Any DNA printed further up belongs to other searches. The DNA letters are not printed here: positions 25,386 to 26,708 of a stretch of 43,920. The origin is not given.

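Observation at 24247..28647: Four-gene non-sugar tailoring cassette: HMGL-like aldolase, GT2-like protein, orphan protein and ATP-grasp ligase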

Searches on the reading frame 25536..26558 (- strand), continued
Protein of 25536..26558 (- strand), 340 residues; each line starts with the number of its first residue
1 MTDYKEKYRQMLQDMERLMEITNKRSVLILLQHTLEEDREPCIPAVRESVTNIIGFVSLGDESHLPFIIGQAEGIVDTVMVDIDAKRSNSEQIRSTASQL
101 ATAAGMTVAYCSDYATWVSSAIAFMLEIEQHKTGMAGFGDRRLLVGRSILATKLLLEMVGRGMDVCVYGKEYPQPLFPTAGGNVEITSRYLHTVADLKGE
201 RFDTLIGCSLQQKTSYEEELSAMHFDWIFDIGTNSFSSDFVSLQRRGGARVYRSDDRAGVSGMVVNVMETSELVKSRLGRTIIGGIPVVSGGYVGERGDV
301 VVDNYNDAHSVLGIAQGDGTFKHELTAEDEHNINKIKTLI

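Call 31: search_protein_families(library=pfam, proteins=[L006:13094-14713:+, L006:14846-15889:+, L006:15913-16575:+, L006:16858-17928:+, L002:1-1152:+, L012:7815-8957:+, L012:12230-13060:+, L013:7163-8932:+, L013:5464-7122:+, L013:4241-5434:+], max_evalue=0.001)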
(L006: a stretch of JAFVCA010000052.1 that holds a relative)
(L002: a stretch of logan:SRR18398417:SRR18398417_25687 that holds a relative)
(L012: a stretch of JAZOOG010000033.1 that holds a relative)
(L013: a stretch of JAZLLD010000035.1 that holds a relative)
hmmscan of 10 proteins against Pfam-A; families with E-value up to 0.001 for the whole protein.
L006:13094-14713:+ (539 aa): 1 family
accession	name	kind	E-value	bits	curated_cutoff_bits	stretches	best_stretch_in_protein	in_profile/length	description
PF00501.34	AMP-binding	-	4e-58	197.5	29.9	1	41-390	3-384/384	AMP-binding enzyme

L006:14846-15889:+ (347 aa): 1 family
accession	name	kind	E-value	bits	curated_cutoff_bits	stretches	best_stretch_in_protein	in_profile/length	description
PF00583.31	Acetyltransf_1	-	2e-06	28.5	20.7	1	45-112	31-95/116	Acetyltransferase (GNAT) family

L006:15913-16575:+ (220 aa): 1 family
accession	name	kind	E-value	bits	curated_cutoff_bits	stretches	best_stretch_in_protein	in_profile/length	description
PF08942.16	DUF1919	-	4.1e-39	134.6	25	1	18-209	7-196/196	Domain of unknown function (DUF1919)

L006:16858-17928:+ (356 aa): 1 family
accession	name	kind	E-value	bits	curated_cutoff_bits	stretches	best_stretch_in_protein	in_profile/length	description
PF00583.31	Acetyltransf_1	-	0.00084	20.1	20.7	0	54-118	31-93/116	Acetyltransferase (GNAT) family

L002:1-1152:+ (383 aa): 2 families
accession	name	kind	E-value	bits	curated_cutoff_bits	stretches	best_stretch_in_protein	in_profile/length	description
PF01041.23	DegT_DnrJ_EryC1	-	2e-90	304.1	19.8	1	2-379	7-357/360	DegT/DnrJ/EryC1/StrS aminotransferase family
PF01212.27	Beta_elim_lyase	-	5.8e-05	23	27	1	23-175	35-177/288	Beta-eliminating lyase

L012:7815-8957:+ (380 aa): 5 families
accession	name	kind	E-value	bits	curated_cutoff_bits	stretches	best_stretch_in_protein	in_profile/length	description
PF01041.23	DegT_DnrJ_EryC1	-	3.8e-103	345.9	19.8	1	18-378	5-359/360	DegT/DnrJ/EryC1/StrS aminotransferase family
PF01212.27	Beta_elim_lyase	-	1.6e-07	31.4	27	1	41-270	35-272/288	Beta-eliminating lyase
PF00155.27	Aminotran_1_2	-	2e-06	27.7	19.7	1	36-166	40-194/361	Aminotransferase class I and II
PF01053.26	Cys_Met_Meta_PP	-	5e-06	25.8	27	1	40-211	54-226/381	Cys/Met metabolism PLP-dependent enzyme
PF00266.25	Aminotran_5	-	0.00033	20.2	21.5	0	75-163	87-181/371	Aminotransferase class-V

L012:12230-13060:+ (276 aa): 0 families

L013:7163-8932:+ (589 aa): 1 family
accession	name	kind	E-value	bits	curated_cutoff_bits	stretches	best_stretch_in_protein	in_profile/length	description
PF01551.29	Peptidase_M23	-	7e-15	55.4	28.7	2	138-170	63-93/96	Peptidase family M23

L013:5464-7122:+ (552 aa): 6 families
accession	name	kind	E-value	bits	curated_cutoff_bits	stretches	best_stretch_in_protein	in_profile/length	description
PF02463.25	SMC_N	-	1e-16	61.5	40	1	1-508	1-214/220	RecF/RecN/SMC N terminal domain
PF13476.12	AAA_23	-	8.6e-10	40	27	1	5-214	2-195/201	AAA domain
PF13175.12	AAA_15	-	2.8e-07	30.9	32.1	1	1-218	1-92/374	AAA ATPase domain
PF13401.12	AAA_22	-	5.5e-05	23.9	27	0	21-83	4-59/130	AAA domain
PF13304.12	AAA_21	-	0.00022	21.8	27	0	344-495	190-302/304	AAA domain, putative AbiEii toxin, Type IV TA system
PF13555.12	AAA_29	-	0.00029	21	27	1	2-46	1-46/61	P-loop containing region of AAA domain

L013:4241-5434:+ (397 aa): 5 families
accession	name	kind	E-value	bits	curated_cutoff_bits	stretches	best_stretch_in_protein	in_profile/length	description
PF00266.25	Aminotran_5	-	3.6e-148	493.9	21.5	1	16-385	1-371/371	Aminotransferase class-V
PF00155.27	Aminotran_1_2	-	2.7e-10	40.4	19.7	1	61-389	45-361/361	Aminotransferase class I and II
PF01212.27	Beta_elim_lyase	-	1.2e-06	28.5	27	1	99-236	66-218/288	Beta-eliminating lyase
PF01041.23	DegT_DnrJ_EryC1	-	0.00025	20.8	19.8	1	127-197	83-151/360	DegT/DnrJ/EryC1/StrS aminotransferase family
PF01053.26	Cys_Met_Meta_PP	-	0.0005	19.2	27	1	97-193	84-175/381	Cys/Met metabolism PLP-dependent enzyme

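Call 32: fold_search(model_id=the predicted structure, library=pdb)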
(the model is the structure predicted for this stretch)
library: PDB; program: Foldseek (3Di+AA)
matches with E <= 10: 1755; with E <= 0.001: 80
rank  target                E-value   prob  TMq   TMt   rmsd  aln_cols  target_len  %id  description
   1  7mfm_A                1.0e-05  1.00  0.45  0.38   7.7       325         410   11  Glutamate synthase, glutamate dehydrogenase counter-enzyme complex (released 2022-01-05)
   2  8i5z_B                1.1e-05  1.00  0.29  0.30  11.3       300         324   14  LDH Mutant P101Q-(An unexpected single-point mutation triggers the unleashing of catalytic potential of a NADH-depende (released 2023-09-06)
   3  8xcp                  3.1e-05  1.00  0.40  0.34   9.0       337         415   11  Cryo-EM structure of Glutamate dehydrogenase from Thermococcus profundus incorporating NADP and GLU in the initial stage (released 2023-12-27)
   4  8s38_C                3.3e-05  1.00  0.41  0.35   8.9       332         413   12  Crystal structure of Medicago truncatula glutamate dehydrogenase 2 in complex with citrate and NAD (released 2024-09-04)
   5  4s1v_D                4.6e-05  1.00  0.29  0.31  10.8       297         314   12  Crystal structure of phosphoglycerate oxidoreductase from Vibrio Cholerae o395 (released 2015-01-28)
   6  2ekl                  5.2e-05  1.00  0.29  0.31  13.2       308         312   12  Structure of ST1218 protein from Sulfolobus tokodaii (released 2008-03-25)
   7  6yeh_C                6.5e-05  1.00  0.43  0.37   8.5       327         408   12  Arabidopsis thaliana glutamate dehydrogenase isoform 1 in apo form (released 2020-05-20)
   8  5v72_C                1.1e-04  1.00  0.29  0.30  11.1       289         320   12  Crystal structure of NADPH-dependent glyoxylate/hydroxypyruvate reductase SMc04462 (SmGhrB) from Sinorhizobium melilot (released 2017-03-29)
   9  1bxg_B                1.3e-04  1.00  0.35  0.35   8.9       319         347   10  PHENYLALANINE DEHYDROGENASE STRUCTURE IN TERNARY COMPLEX WITH NAD+ AND BETA-PHENYLPROPIONATE (released 1999-05-18)
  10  5tx7_A                1.3e-04  1.00  0.30  0.31  11.0       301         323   11  Crystal structure of D-isomer specific 2-hydroxyacid dehydrogenase from Desulfovibrio vulgaris (released 2016-12-07)
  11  1wwk_B                1.4e-04  1.00  0.30  0.33  10.9       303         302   12  Crystal structure of phosphoglycerate dehydrogenase from Pyrococcus horikoshii OT3 (released 2006-01-17)
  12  4jfr_A                1.4e-04  1.00  0.32  0.32  13.7       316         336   12  Crystal structure of anabolic ornithine carbamoyltransferase from Vibrio vulnificus in complex with carbamoyl phosphat (released 2013-03-13)
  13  4fcc_C                1.5e-04  1.00  0.40  0.33   9.0       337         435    9  Glutamate dehydrogenase from E. coli (released 2012-09-26)
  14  1bxg_A                1.5e-04  1.00  0.39  0.38   7.6       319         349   10  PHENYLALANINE DEHYDROGENASE STRUCTURE IN TERNARY COMPLEX WITH NAD+ AND BETA-PHENYLPROPIONATE (released 1999-05-18)
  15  7jp2_A                1.5e-04  1.00  0.33  0.33  11.9       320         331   11  Crystal structure of TP0037 from Treponema pallidum, a D-lactate dehydrogenase (released 2020-09-09)
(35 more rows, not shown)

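Call 34: search_solved_structures(query=A1, max_evalue=10, show_alignments=3)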
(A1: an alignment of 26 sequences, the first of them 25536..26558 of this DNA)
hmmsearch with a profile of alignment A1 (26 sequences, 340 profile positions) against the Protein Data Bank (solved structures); distinct sequences matched with E-value up to 10: 0.

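Call 41: search_protein_representatives(alignment_id=A1)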
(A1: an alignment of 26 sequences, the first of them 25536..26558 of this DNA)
Query: 26 sequences, 340 profile positions. Proteins with E-value up to 0.001 (for the whole library): 720; up to 1e-10: 458; up to 1e-30: 53. The best 150 are listed.
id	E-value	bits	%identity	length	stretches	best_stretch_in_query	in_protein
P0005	1.4e-174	596.5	-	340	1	1-340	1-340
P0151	8.3e-127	439.4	-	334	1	8-340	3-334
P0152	2.5e-121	421.4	-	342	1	3-340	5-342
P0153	2.5e-112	391.8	-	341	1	3-340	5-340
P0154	1.8e-110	385.8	-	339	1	4-340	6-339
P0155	1.4e-105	369.7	-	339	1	3-340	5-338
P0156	3.3e-103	361.9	-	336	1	6-340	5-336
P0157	6.6e-100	351.0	-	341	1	3-340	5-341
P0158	7.0e-96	337.8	-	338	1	3-340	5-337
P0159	4.2e-95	335.2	-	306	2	200-340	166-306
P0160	6.4e-86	305.0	-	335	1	3-339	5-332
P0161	1.6e-83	297.1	-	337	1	4-340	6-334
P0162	1.4e-82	294.0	-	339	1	6-340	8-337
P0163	3.4e-82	292.8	-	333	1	5-340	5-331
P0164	2.4e-75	270.3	-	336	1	6-340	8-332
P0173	8.0e-49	183.0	-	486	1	8-338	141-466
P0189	1.6e-35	139.3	-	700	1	3-331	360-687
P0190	2.2e-35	138.8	-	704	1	5-335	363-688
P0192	4.1e-35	138.0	-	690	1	5-325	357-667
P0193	2.4e-34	135.4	-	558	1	14-320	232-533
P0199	2.0e-32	129.1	-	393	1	9-337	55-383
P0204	1.9e-30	122.7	-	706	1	3-338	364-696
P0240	3.0e-25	105.5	-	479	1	11-336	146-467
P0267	2.6e-22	95.9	-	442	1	12-338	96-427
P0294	1.4e-20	90.1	-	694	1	4-320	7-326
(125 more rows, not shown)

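Call 42: search_protein_families(library=pfam, proteins=[P0189, P0190, P0192, P0204, P0294, P0173, P0193, P0240, P0267, P0199], max_evalue=0.001)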
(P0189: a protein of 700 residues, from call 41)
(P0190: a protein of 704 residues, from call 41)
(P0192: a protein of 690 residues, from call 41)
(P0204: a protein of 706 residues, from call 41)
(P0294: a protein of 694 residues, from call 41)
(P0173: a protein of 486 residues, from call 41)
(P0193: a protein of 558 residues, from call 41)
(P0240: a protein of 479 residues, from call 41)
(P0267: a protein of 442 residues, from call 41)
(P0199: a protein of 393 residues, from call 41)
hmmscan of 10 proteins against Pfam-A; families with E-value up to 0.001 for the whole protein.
P0189 (700 aa): 1 family
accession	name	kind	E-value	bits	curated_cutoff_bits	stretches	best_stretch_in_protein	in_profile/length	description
PF00682.25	HMGL-like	-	2.7e-37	129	29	1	6-261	2-259/260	HMGL-like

P0190 (704 aa): 2 families
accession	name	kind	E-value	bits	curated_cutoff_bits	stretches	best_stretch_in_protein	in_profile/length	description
PF00682.25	HMGL-like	-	2e-35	122.9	29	1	6-258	2-257/260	HMGL-like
PF07836.16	DmpG_comm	-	1.2e-05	25.2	27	1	273-317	4-48/63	DmpG-like communication domain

P0192 (690 aa): 1 family
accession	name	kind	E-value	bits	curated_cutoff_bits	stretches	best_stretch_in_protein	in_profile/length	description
PF00682.25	HMGL-like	-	8e-32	111.1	29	1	2-257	2-259/260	HMGL-like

P0204 (706 aa): 2 families
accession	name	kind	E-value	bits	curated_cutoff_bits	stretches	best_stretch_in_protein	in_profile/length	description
PF00682.25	HMGL-like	-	1.2e-32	113.8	29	1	11-266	2-259/260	HMGL-like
PF07836.16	DmpG_comm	-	0.00017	21.5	27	1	280-337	5-62/63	DmpG-like communication domain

P0294 (694 aa): 3 families
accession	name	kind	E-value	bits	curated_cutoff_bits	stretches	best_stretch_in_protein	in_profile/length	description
PF03102.20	NeuB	-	2.7e-71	240.3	22.1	1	385-620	1-236/241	NeuB family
PF08666.17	SAF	-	2.2e-05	25.3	21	1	637-693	2-62/63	SAF domain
PF02737.24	3HCDH_N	-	2.2e-05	24.9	22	1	141-224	1-90/180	3-hydroxyacyl-CoA dehydrogenase, NAD binding domain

P0173 (486 aa): 1 family
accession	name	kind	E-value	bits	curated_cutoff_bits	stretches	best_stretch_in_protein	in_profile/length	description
PF07836.16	DmpG_comm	-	7.8e-06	25.8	27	1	52-107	7-62/63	DmpG-like communication domain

P0193 (558 aa): 4 families
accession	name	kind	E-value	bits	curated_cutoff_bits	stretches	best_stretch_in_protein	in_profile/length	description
PF00682.25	HMGL-like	-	2.1e-25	90.1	29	1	7-123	140-258/260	HMGL-like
PF07836.16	DmpG_comm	-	3.2e-08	33.4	27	1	136-194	3-61/63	DmpG-like communication domain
PF00670.27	AdoHcyase_NAD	-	2.2e-06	28.3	27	1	347-446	22-110/162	S-adenosyl-L-homocysteine hydrolase, NAD binding domain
PF00106.31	adh_short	-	0.00065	19.7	26.6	0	352-406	5-59/195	short chain dehydrogenase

P0240 (479 aa): 1 family
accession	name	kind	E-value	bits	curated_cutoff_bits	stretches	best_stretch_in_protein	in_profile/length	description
PF07836.16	DmpG_comm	-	8.9e-10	38.4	27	1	49-108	4-63/63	DmpG-like communication domain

P0267 (442 aa): 1 family
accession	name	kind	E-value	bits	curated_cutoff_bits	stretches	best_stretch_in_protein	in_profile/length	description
PF07836.16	DmpG_comm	-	1.1e-06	28.5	27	1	6-50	3-47/63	DmpG-like communication domain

P0199 (393 aa): 1 family
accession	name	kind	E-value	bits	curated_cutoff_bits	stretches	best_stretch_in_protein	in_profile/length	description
PF01210.29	NAD_Gly3P_dh_N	-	0.0001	22.7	23.1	1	180-274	1-100/158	NAD-dependent glycerol-3-phosphate dehydrogenase N-terminus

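Call 43: find_encoding_contigs(protein=P0189, flank=8000, max_places=2)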
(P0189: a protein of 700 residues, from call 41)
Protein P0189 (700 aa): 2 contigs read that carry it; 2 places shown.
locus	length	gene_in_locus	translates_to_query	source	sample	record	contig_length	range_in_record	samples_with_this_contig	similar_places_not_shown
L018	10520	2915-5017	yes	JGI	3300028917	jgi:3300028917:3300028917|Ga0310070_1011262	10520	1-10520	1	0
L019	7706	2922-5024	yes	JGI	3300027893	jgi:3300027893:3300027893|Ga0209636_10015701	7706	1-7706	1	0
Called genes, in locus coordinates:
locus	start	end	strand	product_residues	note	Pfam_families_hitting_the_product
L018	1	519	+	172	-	?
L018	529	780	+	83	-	-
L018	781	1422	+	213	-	PF13847:Methyltransf_31, PF08241:Methyltransf_11, PF08242:Methyltransf_12 (weak), PF13649:Methyltransf_25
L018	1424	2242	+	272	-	PF04909:Amidohydro_2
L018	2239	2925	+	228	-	PF02585:PIG-L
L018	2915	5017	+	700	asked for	PF00682:HMGL-like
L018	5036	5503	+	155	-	PF13302:Acetyltransf_3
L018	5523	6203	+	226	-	PF13489:Methyltransf_23, PF01209:Ubie_methyltran (weak), PF02353:CMAS (weak), PF13847:Methyltransf_31, PF08241:Methyltransf_11, PF08242:Methyltransf_12, PF13649:Methyltransf_25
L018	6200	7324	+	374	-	PF02388:FemAB (faint), PF13480:Acetyltransf_6 (weak)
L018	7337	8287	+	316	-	PF05711:TylF, PF13578:Methyltransf_24 (weak)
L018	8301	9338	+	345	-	PF27889:PLP_IMCC1989 (faint), PF01041:DegT_DnrJ_EryC1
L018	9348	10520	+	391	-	?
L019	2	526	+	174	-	?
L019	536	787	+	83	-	-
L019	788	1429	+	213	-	PF13847:Methyltransf_31, PF08241:Methyltransf_11, PF08242:Methyltransf_12 (weak), PF13649:Methyltransf_25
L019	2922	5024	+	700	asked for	PF00682:HMGL-like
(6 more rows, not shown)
